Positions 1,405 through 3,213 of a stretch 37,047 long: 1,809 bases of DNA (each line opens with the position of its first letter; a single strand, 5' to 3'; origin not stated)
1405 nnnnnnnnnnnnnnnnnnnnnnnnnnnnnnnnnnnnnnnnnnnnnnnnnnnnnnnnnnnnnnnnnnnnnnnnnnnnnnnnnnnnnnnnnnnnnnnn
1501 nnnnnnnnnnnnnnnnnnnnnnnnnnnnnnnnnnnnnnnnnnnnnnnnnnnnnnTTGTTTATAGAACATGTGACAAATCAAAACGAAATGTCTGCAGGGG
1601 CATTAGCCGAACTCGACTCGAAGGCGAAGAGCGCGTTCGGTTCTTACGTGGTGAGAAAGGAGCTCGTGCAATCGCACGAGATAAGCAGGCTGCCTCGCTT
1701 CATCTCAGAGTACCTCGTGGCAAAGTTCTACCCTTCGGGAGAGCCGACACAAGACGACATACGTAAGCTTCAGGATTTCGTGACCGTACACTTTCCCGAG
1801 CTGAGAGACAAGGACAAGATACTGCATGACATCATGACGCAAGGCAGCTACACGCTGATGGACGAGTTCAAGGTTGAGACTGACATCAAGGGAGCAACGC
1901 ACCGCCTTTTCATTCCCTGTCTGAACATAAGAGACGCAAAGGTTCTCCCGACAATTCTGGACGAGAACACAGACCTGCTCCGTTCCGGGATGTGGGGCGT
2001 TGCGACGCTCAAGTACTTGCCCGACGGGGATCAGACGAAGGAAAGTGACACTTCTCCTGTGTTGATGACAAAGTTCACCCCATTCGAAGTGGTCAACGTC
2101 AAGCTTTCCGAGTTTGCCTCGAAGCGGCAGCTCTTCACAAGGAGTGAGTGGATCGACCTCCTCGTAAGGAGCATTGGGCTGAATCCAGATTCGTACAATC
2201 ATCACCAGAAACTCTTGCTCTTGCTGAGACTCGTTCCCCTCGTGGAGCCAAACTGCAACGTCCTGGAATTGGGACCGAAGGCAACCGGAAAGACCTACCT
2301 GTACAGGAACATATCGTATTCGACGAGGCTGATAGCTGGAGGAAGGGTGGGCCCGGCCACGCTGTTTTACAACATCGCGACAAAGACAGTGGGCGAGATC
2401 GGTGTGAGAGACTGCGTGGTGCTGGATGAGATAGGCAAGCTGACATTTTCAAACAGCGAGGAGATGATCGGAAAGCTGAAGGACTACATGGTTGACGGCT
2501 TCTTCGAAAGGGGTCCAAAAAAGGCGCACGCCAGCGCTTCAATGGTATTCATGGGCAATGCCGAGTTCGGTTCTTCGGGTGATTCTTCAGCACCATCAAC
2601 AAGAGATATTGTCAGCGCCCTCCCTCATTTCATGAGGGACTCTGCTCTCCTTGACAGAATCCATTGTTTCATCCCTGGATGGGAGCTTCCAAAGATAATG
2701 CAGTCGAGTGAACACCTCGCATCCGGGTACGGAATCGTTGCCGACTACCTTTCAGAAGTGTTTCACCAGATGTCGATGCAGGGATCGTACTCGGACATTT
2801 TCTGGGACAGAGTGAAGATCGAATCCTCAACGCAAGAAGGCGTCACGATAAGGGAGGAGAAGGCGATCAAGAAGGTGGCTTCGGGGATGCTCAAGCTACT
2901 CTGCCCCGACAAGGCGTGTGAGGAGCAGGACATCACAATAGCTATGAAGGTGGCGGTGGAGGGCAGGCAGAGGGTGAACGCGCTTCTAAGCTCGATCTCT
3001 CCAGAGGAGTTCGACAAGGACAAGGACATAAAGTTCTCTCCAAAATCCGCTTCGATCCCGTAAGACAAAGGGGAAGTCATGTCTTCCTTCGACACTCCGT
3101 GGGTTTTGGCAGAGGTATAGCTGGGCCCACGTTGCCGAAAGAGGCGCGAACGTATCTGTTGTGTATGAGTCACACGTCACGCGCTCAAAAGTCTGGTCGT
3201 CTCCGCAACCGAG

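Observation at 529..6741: SWIM finger + protease-less BrxL-like AAA+ + XPB helicase + Bax1 nuclease in one co-directional cluster: candidate undescribed DNA-surveillance/defence system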

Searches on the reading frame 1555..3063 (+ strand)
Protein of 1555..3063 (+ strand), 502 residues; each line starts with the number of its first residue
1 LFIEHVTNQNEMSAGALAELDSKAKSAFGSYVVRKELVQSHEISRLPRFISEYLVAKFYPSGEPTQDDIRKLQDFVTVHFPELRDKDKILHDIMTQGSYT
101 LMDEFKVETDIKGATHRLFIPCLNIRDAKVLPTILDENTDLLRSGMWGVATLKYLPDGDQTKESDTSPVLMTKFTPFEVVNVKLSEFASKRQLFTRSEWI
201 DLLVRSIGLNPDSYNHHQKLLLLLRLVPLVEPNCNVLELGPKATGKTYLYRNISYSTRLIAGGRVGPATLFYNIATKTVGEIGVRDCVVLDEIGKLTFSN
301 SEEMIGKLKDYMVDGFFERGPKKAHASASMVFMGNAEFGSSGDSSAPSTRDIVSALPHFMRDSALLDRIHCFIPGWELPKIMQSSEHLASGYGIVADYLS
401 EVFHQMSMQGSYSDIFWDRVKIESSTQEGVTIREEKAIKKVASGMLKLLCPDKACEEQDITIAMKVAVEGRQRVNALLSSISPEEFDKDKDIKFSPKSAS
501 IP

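Call 3: search_protein_families(library=pfam, proteins=[window:1555-3063:+], max_evalue=0.01)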
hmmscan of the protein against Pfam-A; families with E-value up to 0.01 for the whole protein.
window:1555-3063:+ (502 aa): 2 families
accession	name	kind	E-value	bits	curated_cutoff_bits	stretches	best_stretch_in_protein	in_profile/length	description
PF13337.12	BrxL_ATPase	-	6e-108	360.8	25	1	170-489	2-310/313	Lon-like protease BrxL-like, ATPase domain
PF20442.3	BrxL_N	-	1.2e-27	96.9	28.2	1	27-154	2-132/132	BREX system Lon protease-like protein BrxL N-terminal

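Call 4: search_protein_families(library=ncbifam, proteins=[window:1555-3063:+], max_evalue=0.01)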
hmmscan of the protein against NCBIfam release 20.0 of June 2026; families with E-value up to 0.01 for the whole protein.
window:1555-3063:+ (502 aa): 2 families
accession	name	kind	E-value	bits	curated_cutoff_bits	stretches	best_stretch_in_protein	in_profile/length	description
TIGR02688.1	TIGR02688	equivalog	1.3e-136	455.9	329.3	1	26-482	3-448/449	BREX system Lon protease-like protein BrxL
TIGR02653.1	Lon_rel_chp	hypoth_equivalog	4.4e-95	319.4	628.25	1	19-487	3-460/675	protease Lon-related BREX system protein BrxL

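Call 5: search_protein_families(library=padloc, proteins=[window:1555-3063:+], max_evalue=0.01)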
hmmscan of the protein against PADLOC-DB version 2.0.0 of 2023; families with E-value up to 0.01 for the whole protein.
window:1555-3063:+ (502 aa): 5 families
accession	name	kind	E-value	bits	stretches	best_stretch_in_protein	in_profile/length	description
PDLC02506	BrxL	-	8.9e-110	365.9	1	17-487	5-465/680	BrxL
PDLC02508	BrxL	-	9.4e-107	356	1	19-486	3-458/698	BrxL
PDLC02505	BrxL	-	1.9e-89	298.8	1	19-487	3-469/482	BrxL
PDLC02509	BrxL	-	3.4e-75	251.7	2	167-489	197-513/535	BrxL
PDLC02507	BrxL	-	3e-65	218.9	1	21-490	15-472/482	BrxL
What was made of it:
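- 1588..3063 (+): Short BrxL (sBrxL, 491 aa; an alternative TTG start at 1555 gives 502 aa). It has the N-terminal DNA-binding region plus an MCM-like AAA+ domain with Walker A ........, and no Lon-like C-terminal domain. TIGR02688 455.9 bits (cut-off 329.3); Pfam BrxL_N plus BrxL_ATPase; PADLOC BrxL models (calls 3-5).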

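Call 17: find_homologous_proteins(query=window:1555-3063:+, max_evalue=1e-10)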
Query window:1555-3063:+ (502 aa): 1547 proteins with E <= 1e-10 among 8000 candidates; the best 120 are listed.
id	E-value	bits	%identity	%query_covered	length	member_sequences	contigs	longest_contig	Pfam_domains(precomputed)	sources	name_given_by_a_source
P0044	0.0e+0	1103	100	98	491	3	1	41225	PF20442.4,PF13337.13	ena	-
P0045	4.2e-296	1000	93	96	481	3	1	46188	PF20442.4,PF13337.13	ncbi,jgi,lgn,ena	ncbi:MAG: BREX system Lon protease-like protein BrxL [Nitrososphaerales archaeon]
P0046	3.2e-295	997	92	96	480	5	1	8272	PF20442.4,PF13337.13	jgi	jgi:ATP-dependent Lon protease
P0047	3.7e-295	997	91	96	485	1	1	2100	PF20442.4,PF13337.13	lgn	-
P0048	2.8e-286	968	87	96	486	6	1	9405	PF20442.4,PF13337.13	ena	-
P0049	8.2e-277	936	86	95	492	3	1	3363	PF20442.4,PF13337.13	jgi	jgi:ATP-dependent Lon protease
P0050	3.3e-276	934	85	97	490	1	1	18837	PF20442.4,PF13337.13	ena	-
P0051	1.0e-272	923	84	96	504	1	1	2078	PF20442.4,PF13337.13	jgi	jgi:ATP-dependent Lon protease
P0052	6.4e-271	917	83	96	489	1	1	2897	PF20442.4,PF13337.13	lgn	-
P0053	1.8e-268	909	81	97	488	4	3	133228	PF20442.4,PF13337.13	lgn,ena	-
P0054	9.3e-268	907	82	96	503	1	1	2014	PF20442.4,PF13337.13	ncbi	ncbi:MAG: BREX system Lon protease-like protein BrxL [Rhabdochlamydiaceae bacterium]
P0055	8.2e-263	890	81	96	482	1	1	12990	PF20442.4,PF13337.13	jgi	jgi:ATP-dependent Lon protease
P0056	1.2e-259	880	80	95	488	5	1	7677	PF20442.4,PF13337.13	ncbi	-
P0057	1.7e-258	876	80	96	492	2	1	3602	PF20442.4,PF13337.13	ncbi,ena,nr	ncbi:MAG: BREX system Lon protease-like protein BrxL [Nitrososphaerota archaeon]|nr:BREX system Lon 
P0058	4.6e-258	875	80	97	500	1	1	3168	PF20442.4,PF13337.13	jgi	jgi:ATP-dependent Lon protease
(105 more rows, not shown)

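Call 20: find_encoding_contigs(protein=P0045, flank=10000, max_places=3)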
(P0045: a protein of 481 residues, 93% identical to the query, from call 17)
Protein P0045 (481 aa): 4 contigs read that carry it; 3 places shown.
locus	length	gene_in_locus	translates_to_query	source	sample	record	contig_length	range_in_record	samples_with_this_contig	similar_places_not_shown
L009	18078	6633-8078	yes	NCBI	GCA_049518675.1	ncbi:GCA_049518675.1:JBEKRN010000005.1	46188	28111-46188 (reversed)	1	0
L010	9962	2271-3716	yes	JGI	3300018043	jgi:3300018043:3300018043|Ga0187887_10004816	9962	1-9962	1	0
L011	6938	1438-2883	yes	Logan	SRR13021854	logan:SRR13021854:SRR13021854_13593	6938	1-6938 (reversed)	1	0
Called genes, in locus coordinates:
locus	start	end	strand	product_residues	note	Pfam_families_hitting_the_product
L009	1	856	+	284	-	PF00817:IMS, PF11798:IMS_HHH (weak), PF21704:POLH-Rev1_HhH (weak), PF21999:IMS_HHH_1, PF11799:IMS_C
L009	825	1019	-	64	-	PF26688:RHH_12 (weak)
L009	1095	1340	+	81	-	PF04014:MazE_antitoxin (weak)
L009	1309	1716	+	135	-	PF01850:PIN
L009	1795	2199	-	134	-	PF00903:Glyoxalase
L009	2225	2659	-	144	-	PF10604:Polyketide_cyc2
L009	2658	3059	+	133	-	PF17723:RHH_8 (weak), PF03683:UPF0175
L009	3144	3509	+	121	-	-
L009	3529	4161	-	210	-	PF06197:DUF998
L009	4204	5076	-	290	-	PF00296:Bac_luciferase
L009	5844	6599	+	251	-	-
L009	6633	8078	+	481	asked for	PF20442:BrxL_N, PF13337:BrxL_ATPase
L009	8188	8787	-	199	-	PF04480:DUF559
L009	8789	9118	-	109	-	PF13087:AAA_12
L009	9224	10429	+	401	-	PF00162:PGK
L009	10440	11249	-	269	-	PF14907:NTP_transf_5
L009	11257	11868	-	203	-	-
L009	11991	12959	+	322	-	PF00005:ABC_tran, PF13304:AAA_21 (weak)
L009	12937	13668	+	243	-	PF12679:ABC2_membrane_2 (faint)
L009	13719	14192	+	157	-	-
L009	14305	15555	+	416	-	PF13473:Cupredoxin_1 (weak)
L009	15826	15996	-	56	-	-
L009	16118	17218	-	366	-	PF13646:HEAT_2 (faint)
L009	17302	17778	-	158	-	-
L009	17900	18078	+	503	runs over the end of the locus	PF02074:Peptidase_M32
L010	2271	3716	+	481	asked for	PF20442:BrxL_N, PF13337:BrxL_ATPase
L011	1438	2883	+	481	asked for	PF20442:BrxL_N, PF13337:BrxL_ATPase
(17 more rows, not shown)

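Call 21: find_related_loci(query=A1, collection=genome_contigs, flank=10000)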
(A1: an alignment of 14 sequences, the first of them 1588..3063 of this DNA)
Query A1 (491 aa) in genome_contigs; peptide patterns used: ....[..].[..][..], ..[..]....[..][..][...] (x = any residue, [..] = any of these).
344 stretches matched a pattern; 99 encode a relative of the query (tblastn E <= 1e-3); the best 80 are kept; 80 distinct loci.
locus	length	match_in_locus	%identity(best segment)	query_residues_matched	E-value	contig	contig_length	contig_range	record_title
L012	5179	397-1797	83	1-484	0e+0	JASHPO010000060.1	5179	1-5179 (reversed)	MAG: Nitrososphaerales archaeon isolate JOPF051 JOPF_NEAR_contig_524006, whole genome shotgun sequence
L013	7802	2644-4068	77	7-490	0e+0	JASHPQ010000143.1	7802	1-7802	MAG: Nitrososphaerales archaeon isolate JOPF053 JOPF_AWAY_contig_579544, whole genome shotgun sequence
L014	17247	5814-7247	70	10-479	0e+0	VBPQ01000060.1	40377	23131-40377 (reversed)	MAG: Thaumarchaeota archaeon isolate TA_14 14_1009_16_40cm_scaffold_7573, whole genome shotgun sequence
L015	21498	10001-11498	68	9-488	0e+0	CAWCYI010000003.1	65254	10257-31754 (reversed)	MAG: uncultured Nitrososphaerota archaeon isolate MFD09222.bin.2.173 genome assembly, contig: contig_139749, whole genom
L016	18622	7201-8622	66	8-484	0e+0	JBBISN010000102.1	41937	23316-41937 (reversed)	MAG: Nitrososphaera sp. isolate RSF170216_bin_374 NODE_418_length_41937_cov_18.365431, whole genome shotgun sequence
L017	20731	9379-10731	54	4-483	3e-166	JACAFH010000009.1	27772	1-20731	MAG: Candidatus Nitrosothermus koennekii isolate QQ.bins.88 NODE_9_length_27772_cov_12.2343, whole genome shotgun sequen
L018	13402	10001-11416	50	8-487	1e-147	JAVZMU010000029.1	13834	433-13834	MAG: Nitrososphaerales archaeon isolate DRTY-6_201912_bins_25 DRTY-6_201912_bins_25_scaffold_29, whole genome shotgun se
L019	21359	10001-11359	52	12-479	2e-144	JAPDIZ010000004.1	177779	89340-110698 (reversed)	MAG: Candidatus Bathyarchaeota archaeon isolate S4B2_HD70 c_000000000030, whole genome shotgun sequence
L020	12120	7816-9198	49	8-475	2e-141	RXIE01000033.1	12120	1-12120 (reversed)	MAG: Methanophagales archaeon ANME-1-THS DGJ9_scaffold_4223, whole genome shotgun sequence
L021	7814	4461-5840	47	6-475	1e-136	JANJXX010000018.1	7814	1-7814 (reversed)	MAG: Crenarchaeota archaeon isolate JZ-1.bin_83 NODE_18_length_7814_cov_2.25016, whole genome shotgun sequence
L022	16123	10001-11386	46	6-477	9e-137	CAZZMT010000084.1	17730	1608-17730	MAG TPA_asm: uncultured Candidatus Bathyarchaeia archaeon isolate binchicken_co25_93 genome assembly, contig: k141_17154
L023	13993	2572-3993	44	6-490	3e-136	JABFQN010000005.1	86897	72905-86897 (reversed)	Candidatus Bathyarchaeota archaeon A05DMB-3 NODE_179_length_86897_cov_24.491801, whole genome shotgun sequence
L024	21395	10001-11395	45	5-479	5e-136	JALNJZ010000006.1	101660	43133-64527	MAG: Candidatus Terraquivivens tengchongensis isolate GMQP.bins.8.201907 NODE_51_length_101660_cov_1.953838, whole genom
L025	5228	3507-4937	45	8-491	5e-137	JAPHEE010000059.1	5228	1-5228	MAG: Candidatus Alkanophaga volatiphilum isolate MCA70_species_1 c_000000000059, whole genome shotgun sequence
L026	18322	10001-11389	46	6-479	6e-136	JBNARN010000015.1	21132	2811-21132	MAG: Candidatus Bathyarchaeales archaeon isolate Kamch4316-2DMB-16 bin3.fa-15, whole genome shotgun sequence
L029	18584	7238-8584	45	9-475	6e-135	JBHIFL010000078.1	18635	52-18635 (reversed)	MAG: Candidatus Heimdallarchaeota archaeon isolate b1.sp2_bin.26 NODE_627_length_18635_cov_6.802745, whole genome shotgu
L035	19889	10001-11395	45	9-479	8e-133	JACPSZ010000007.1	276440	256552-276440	MAG: Thaumarchaeota archaeon isolate NC_groundwater_719_Ag_S-0.2um_45_15 S36_SO-2_scaffold_38968, whole genome shotgun s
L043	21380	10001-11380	45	8-475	8e-131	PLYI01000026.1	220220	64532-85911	MAG: Candidatus Bathyarchaeota archaeon isolate palsa_989 73.20120700_P3D.286_contig_98232, whole genome shotgun sequenc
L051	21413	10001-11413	43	8-479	2e-126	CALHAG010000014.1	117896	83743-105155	MAG: Candidatus Caldarchaeum subterraneum isolate H1_Bin_METABAT__153_1_1 genome assembly, contig: c_000000233964, whole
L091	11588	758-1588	44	9-284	1e-71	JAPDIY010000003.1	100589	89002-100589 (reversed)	MAG: Archaeoglobi archaeon isolate S5B9_HD70 c_000000000078, whole genome shotgun sequence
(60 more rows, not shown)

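Call 27: search_protein_families(library=pfam, proteins=[L022:6729-9986:+, L051:6311-9988:+, L022:11422-12237:+, L023:59-2572:+, L029:4414-7092:+, L016:3011-5212:+, L016:5828-7075:+, L014:4553-5761:+, L035:8859-9866:+, L043:8673-9980:+], max_evalue=0.01)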
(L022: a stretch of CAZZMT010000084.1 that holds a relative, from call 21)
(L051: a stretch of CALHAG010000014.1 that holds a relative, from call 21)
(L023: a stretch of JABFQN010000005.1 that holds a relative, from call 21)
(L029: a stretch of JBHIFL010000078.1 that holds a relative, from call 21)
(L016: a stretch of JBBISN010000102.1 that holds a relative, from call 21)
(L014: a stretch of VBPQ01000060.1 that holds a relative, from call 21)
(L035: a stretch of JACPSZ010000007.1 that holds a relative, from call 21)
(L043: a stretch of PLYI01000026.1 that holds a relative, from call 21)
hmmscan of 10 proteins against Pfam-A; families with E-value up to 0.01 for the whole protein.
L022:6729-9986:+ (1085 aa): 0 families

L051:6311-9988:+ (1225 aa): 4 families
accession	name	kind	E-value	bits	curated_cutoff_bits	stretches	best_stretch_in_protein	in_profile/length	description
PF07669.17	Eco57I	-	2e-14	54.5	25.3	1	448-695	2-165/171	Eco57I restriction-modification methylase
PF02384.22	N6_Mtase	-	2.4e-09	37.4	20.4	1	350-468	2-99/311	N-6 DNA Methylase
PF20473.4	MmeI_Mtase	-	8.4e-07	28.9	27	1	406-468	19-84/259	MmeI, DNA-methyltransferase domain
PF04234.18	CopC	-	0.0041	18.5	23.3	1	1117-1203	8-78/92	CopC domain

L022:11422-12237:+ (271 aa): 0 families

L023:59-2572:+ (837 aa): 4 families
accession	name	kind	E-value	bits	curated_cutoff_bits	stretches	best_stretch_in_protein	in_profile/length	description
PF07669.17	Eco57I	-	3.8e-16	60.1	25.3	1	54-297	2-149/171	Eco57I restriction-modification methylase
PF20473.4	MmeI_Mtase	-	7.8e-07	29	27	1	13-71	20-81/259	MmeI, DNA-methyltransferase domain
PF02384.22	N6_Mtase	-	4.1e-05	23.5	20.4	0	15-75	49-100/311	N-6 DNA Methylase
PF01170.24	UPF0020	-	0.0085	16.2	22.3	0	15-28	31-44/197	RMKL-like, methyltransferase domain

L029:4414-7092:+ (892 aa): 2 families
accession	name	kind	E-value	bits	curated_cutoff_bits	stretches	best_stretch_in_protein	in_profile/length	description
PF08665.17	PglZ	-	5.5e-13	49.7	25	1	500-674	1-177/179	PglZ domain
PF01663.27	Phosphodiest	-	4.5e-07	30.2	23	1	608-710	158-260/342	Type I phosphodiesterase / nucleotide pyrophosphatase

L016:3011-5212:+ (733 aa): 5 families
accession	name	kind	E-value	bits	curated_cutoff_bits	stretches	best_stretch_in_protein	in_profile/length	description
PF00271.37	Helicase_C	-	1.4e-26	93.3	23.5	1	364-478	7-109/110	Helicase conserved C-terminal domain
PF00270.35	DEAD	-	7.7e-23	81.5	26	1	23-181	4-163/167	DEAD/DEAH box helicase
PF04851.21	ResIII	-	1e-18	68.2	22.5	1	22-178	7-162/164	Type III restriction enzyme, res subunit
PF21210.2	RNA_helicase_helical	-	2.9e-09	37.5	27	1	235-340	1-104/108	Putative ATP-dependent RNA helicase, helical bundle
PF22590.2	Cas3-like_C_2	-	2.5e-05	24.9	27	1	390-478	16-104/106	CRISPR-associated nuclease/helicase Cas3, C-terminal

L016:5828-7075:+ (415 aa): 1 family
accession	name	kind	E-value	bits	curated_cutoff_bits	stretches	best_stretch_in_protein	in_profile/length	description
PF04434.22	SWIM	-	0.00082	19.3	19.6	1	167-200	3-36/38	SWIM zinc finger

L014:4553-5761:+ (402 aa): 0 families

L035:8859-9866:+ (335 aa): 1 family
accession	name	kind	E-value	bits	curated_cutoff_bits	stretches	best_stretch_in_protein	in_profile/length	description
PF00348.22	polyprenyl_synt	-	2.9e-55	187.6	27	1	37-283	5-247/251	Polyprenyl synthetase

L043:8673-9980:+ (435 aa): 0 families
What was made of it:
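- Other helicase or nuclease genes sit next to the pair in L016 (a 733-aa DEAD/Lhr-like helicase) and in L009 (DUF559 and AAA_12 fragments) (calls 20, 27). An SF2 helicase lies upstream of the pair in L016, and nuclease/helicase fragments lie downstream in L009 (calls 20, 27).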

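Call 35: find_encoding_contigs(protein=P0044, flank=10000, max_places=2)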
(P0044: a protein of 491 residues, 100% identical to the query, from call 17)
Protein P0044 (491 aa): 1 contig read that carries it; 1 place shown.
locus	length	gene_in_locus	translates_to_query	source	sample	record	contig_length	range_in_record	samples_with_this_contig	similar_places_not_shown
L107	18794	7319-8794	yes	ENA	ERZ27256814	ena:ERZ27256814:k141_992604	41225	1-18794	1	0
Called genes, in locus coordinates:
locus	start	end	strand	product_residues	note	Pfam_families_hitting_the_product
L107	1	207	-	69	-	?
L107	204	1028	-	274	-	PF02649:GCHY-1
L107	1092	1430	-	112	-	-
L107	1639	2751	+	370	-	PF01406:tRNA-synt_1e, PF09334:tRNA-synt_1g, PF00133:tRNA-synt_1 (weak), PF01921:tRNA-synt_1f (weak)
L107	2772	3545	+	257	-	PF00583:Acetyltransf_1, PF13673:Acetyltransf_10 (weak), PF13508:Acetyltransf_7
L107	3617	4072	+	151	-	PF00561:Abhydrolase_1, PF12697:Abhydrolase_6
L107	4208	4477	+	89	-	-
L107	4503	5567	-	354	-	PF02423:OCD_Mu_crystall, PF01488:Shikimate_DH (weak)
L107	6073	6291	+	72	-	-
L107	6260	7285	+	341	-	-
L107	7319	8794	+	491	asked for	PF20442:BrxL_N, PF13337:BrxL_ATPase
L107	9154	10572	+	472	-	PF18458:XPB_DRD, PF04851:ResIII, PF00270:DEAD, PF16203:ERCC3_RAD25_C, PF00271:Helicase_C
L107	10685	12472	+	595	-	PF05626:DUF790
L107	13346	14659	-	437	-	PF13563:2_5_RNA_ligase2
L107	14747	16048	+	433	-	-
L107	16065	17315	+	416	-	-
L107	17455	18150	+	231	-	PF13412:HTH_24 (weak)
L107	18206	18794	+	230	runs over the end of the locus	-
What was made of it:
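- Checked: The called gene on the near-identical contig L107 (491 aa, call 35) and its 100%-identical database entry P0044 (call 17) start at ATG 1588, 33 nt after the stop. The same contig extended leftwards (L107) carries housekeeping genes up to the SWIM gene (call 35).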

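Call 54: find_related_loci(query=A1, collection=viral_contigs, flank=10000)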
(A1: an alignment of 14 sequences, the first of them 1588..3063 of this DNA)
Query A1 (491 aa) in viral_contigs; peptide patterns used: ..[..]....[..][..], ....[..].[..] (x = any residue, [..] = any of these).
158 stretches matched a pattern, but none encodes a relative of the query by tblastn (E <= 1e-3).
